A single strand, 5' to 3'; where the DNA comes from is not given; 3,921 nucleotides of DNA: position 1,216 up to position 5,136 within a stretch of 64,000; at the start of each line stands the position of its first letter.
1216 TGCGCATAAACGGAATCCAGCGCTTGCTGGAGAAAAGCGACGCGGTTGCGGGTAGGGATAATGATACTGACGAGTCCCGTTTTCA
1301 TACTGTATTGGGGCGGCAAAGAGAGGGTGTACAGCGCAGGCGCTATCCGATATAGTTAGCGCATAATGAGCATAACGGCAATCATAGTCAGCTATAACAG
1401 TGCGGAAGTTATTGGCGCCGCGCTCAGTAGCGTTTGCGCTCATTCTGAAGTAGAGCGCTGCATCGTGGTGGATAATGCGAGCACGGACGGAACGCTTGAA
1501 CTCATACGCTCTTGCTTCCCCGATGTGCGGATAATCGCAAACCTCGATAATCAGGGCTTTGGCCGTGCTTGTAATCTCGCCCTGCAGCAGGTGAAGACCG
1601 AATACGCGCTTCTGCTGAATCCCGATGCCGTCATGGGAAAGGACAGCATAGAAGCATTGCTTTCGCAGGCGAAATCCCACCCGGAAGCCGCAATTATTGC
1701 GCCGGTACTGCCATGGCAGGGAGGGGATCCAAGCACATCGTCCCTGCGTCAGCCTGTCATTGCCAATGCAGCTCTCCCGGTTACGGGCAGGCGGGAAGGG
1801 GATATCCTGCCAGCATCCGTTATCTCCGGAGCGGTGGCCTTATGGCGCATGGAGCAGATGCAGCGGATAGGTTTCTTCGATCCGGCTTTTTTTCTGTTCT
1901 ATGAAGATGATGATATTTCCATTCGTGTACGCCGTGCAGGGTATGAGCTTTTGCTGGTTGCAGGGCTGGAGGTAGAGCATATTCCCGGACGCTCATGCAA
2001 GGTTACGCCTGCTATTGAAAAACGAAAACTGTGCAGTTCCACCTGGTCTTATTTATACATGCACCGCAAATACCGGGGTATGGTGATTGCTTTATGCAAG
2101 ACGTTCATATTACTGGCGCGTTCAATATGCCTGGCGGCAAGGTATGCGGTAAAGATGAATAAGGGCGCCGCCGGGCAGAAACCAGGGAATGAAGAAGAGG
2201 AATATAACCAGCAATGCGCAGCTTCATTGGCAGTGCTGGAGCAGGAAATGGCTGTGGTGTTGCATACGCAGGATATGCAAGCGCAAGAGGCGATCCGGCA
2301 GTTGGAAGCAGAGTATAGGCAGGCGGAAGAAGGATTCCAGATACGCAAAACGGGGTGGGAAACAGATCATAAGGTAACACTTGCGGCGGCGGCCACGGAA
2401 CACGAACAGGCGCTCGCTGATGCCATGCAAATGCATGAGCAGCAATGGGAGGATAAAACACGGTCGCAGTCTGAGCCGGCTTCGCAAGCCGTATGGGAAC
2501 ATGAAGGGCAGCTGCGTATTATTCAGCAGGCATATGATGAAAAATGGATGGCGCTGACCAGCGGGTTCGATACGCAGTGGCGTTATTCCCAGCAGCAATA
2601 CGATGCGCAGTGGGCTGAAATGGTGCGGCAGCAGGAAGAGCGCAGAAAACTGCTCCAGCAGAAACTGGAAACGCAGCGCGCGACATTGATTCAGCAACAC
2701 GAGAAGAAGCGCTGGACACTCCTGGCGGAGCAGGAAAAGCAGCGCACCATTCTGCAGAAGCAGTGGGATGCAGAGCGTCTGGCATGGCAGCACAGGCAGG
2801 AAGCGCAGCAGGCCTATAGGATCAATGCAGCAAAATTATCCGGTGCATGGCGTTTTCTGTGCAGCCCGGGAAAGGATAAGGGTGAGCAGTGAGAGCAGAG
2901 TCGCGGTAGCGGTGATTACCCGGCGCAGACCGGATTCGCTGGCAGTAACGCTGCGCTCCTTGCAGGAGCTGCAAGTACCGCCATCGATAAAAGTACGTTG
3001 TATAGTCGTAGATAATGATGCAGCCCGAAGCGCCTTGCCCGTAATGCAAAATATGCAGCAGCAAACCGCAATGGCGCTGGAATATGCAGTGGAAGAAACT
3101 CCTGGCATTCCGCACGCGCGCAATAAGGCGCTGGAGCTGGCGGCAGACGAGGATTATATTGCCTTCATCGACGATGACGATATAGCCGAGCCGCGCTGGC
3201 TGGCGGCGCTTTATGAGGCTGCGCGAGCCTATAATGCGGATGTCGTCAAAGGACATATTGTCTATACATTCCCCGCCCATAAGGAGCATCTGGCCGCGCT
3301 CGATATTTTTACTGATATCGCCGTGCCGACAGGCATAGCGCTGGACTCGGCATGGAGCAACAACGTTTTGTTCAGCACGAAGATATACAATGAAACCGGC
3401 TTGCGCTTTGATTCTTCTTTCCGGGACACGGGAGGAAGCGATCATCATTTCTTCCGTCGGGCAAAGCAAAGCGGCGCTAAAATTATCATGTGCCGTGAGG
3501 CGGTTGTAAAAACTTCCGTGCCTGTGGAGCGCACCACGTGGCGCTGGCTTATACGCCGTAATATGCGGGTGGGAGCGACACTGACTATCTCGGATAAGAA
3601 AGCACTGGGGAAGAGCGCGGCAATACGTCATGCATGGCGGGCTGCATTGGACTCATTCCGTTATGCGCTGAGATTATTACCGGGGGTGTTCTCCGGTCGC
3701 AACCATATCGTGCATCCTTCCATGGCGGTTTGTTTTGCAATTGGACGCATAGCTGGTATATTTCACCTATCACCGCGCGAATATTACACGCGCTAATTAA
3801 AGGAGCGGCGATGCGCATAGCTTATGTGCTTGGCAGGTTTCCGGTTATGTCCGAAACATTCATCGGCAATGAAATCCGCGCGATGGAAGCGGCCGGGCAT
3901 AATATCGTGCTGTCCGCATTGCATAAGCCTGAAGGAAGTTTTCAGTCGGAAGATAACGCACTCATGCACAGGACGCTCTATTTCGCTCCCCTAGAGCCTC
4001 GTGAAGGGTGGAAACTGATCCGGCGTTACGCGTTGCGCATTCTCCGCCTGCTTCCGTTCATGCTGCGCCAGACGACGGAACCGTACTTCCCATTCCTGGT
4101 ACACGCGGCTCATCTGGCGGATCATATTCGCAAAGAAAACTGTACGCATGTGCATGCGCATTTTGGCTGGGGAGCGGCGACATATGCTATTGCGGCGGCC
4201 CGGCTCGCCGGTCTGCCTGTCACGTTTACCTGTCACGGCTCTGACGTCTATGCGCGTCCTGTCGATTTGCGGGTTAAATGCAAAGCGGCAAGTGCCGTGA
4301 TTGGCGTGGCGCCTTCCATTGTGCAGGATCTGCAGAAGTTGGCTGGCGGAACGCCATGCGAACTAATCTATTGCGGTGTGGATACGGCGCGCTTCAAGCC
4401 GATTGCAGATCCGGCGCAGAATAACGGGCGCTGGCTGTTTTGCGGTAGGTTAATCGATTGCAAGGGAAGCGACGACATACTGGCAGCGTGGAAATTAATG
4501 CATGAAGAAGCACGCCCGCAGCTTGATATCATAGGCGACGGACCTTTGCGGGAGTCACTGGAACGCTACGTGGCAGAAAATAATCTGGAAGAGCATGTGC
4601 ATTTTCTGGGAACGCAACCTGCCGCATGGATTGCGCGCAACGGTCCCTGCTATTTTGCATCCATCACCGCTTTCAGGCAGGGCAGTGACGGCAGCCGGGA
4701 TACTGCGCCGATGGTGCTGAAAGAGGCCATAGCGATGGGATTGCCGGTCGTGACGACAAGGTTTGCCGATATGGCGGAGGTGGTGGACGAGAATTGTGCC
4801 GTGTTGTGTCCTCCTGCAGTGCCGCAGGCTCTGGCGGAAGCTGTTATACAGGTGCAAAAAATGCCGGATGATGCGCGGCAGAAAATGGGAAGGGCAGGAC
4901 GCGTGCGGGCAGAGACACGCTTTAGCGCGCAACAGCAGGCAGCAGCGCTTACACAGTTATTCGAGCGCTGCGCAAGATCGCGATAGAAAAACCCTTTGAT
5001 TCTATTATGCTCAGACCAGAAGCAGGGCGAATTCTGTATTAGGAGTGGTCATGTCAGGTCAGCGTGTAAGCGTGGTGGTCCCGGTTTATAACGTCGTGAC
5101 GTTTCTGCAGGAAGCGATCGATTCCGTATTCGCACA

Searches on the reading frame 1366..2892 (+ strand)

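Call 16: search_protein_families(library=pfam, proteins=[window:1366-2892:+], max_evalue=0.00001)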
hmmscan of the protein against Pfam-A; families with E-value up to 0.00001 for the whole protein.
window:1366-2892:+ (508 aa): 3 families
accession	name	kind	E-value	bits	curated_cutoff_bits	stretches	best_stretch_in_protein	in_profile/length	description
PF00535.33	Glycos_transf_2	-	3.2e-21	76.4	23.3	1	5-126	2-127/168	Glycosyl transferase family 2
PF13641.12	Glyco_tranf_2_3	-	1.6e-16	61.5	27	1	3-213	3-219/230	Glycosyltransferase like family 2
PF13632.12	Glyco_trans_2_3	-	8.1e-06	26.2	27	0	81-201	2-119/198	Glycosyl transferase family group 2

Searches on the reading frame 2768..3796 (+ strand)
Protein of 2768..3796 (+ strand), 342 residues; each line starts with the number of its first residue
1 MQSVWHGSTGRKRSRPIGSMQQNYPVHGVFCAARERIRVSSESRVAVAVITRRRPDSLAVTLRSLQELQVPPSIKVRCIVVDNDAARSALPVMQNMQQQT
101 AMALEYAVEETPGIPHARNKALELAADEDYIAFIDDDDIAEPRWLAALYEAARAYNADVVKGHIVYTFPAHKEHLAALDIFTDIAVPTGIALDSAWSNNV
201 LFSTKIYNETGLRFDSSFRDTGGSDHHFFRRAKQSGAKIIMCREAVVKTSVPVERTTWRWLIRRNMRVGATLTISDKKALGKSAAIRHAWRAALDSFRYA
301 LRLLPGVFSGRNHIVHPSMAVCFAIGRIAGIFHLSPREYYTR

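Call 16: search_protein_families(library=pfam, proteins=[window:2768-3796:+], max_evalue=0.00001)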
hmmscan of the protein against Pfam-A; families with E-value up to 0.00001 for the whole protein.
window:2768-3796:+ (342 aa): 2 families
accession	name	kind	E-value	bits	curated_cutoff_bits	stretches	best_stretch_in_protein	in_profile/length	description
PF00535.33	Glycos_transf_2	-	2e-15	57.6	23.3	1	47-169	2-120/168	Glycosyl transferase family 2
PF13641.12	Glyco_tranf_2_3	-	3.1e-09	37.6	27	1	44-154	2-113/230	Glycosyltransferase like family 2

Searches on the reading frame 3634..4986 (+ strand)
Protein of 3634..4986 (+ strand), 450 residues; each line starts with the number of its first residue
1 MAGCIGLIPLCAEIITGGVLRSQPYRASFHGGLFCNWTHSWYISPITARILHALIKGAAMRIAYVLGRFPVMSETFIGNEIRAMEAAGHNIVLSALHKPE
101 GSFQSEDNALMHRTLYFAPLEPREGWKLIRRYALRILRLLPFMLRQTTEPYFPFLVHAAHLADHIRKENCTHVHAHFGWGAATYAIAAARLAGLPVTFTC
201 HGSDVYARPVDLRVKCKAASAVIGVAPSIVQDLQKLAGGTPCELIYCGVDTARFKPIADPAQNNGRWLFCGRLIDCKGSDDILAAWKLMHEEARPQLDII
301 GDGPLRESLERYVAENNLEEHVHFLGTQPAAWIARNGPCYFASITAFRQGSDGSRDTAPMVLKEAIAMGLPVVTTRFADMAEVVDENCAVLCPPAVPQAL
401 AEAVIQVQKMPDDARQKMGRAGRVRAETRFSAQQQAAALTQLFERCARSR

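Call 16: search_protein_families(library=pfam, proteins=[window:3634-4986:+], max_evalue=0.00001)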
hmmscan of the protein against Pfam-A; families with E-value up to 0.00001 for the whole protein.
window:3634-4986:+ (450 aa): 5 families
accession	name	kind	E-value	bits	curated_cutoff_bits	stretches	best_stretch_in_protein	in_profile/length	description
PF13692.12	Glyco_trans_1_4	-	5.6e-21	75.7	27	1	267-407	4-139/142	Glycosyl transferases group 1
PF00534.26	Glycos_transf_1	-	2.4e-19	70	26.4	1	266-423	17-170/172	Glycosyl transferases group 1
PF13439.12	Glyco_transf_4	-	1.3e-16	61.5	28.5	1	74-253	5-170/170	Glycosyltransferase Family 4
PF13579.12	Glyco_trans_4_4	-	1.8e-07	32.1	29.7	1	75-207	5-108/158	Glycosyl transferase 4-like domain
PF13524.12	Glyco_trans_1_2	-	9.8e-06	26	25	0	357-439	62-142/144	Glycosyl transferase-like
